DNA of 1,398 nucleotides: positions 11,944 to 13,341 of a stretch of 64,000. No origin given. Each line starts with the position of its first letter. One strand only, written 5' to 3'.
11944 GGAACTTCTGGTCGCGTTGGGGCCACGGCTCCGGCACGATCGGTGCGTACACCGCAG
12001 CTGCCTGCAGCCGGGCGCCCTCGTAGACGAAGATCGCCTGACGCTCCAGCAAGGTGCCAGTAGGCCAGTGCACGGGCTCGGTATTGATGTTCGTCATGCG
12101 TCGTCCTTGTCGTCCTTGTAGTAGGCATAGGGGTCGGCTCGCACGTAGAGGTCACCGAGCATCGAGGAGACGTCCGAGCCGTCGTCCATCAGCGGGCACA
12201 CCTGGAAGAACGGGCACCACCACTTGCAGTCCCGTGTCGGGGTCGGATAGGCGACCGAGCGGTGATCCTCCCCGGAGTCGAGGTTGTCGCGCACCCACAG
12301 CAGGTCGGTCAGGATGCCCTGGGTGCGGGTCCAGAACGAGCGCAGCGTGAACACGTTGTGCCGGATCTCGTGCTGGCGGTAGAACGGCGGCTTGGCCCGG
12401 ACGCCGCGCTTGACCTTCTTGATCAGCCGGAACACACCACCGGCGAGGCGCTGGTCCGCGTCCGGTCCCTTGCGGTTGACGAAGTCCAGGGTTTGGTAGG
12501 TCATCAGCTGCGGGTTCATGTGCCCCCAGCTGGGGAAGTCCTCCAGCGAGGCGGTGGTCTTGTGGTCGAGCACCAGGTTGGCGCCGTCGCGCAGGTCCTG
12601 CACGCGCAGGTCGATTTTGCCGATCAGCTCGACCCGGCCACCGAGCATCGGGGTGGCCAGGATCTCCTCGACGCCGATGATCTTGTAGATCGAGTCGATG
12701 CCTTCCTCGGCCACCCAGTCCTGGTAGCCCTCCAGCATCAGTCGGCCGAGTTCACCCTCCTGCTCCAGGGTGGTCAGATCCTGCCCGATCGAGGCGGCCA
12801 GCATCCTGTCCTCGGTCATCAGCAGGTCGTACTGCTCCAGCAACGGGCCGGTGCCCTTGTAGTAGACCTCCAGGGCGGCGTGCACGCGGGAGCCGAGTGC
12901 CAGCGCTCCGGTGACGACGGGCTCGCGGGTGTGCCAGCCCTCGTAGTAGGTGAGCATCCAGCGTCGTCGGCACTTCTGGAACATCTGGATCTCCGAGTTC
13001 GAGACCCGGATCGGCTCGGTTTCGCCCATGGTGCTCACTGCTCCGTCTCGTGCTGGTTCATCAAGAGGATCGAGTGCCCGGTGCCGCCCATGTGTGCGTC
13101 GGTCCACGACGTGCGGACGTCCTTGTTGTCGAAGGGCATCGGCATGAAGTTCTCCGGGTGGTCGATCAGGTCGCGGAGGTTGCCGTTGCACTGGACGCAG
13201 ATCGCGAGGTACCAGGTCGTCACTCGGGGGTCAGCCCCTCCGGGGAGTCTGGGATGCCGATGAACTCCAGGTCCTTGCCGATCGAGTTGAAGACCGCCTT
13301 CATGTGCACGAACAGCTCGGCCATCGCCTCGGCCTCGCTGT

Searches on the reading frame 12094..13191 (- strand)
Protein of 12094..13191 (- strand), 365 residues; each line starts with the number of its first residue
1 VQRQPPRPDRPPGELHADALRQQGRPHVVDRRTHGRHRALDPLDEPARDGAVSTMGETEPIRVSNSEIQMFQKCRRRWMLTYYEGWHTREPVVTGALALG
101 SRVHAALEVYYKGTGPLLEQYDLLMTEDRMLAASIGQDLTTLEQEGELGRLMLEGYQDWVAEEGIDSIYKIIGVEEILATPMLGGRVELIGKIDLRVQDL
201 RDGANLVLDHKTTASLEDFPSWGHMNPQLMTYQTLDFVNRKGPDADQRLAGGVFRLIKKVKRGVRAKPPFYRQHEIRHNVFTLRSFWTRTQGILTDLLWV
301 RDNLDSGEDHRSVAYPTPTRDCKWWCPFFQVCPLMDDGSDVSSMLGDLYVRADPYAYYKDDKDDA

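Call 50: search_protein_families(library=phrogs, proteins=[window:12094-13191:-], max_evalue=0.00001)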
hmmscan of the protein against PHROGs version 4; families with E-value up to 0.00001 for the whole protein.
window:12094-13191:- (365 aa): 2 families
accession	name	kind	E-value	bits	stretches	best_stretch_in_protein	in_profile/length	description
phrog_1218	-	DNA, RNA and nucleotide metabolism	3.2e-34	119.7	2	61-265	8-213/364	exonuclease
phrog_69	-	DNA, RNA and nucleotide metabolism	2.5e-13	50.9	1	53-242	80-253/501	exonuclease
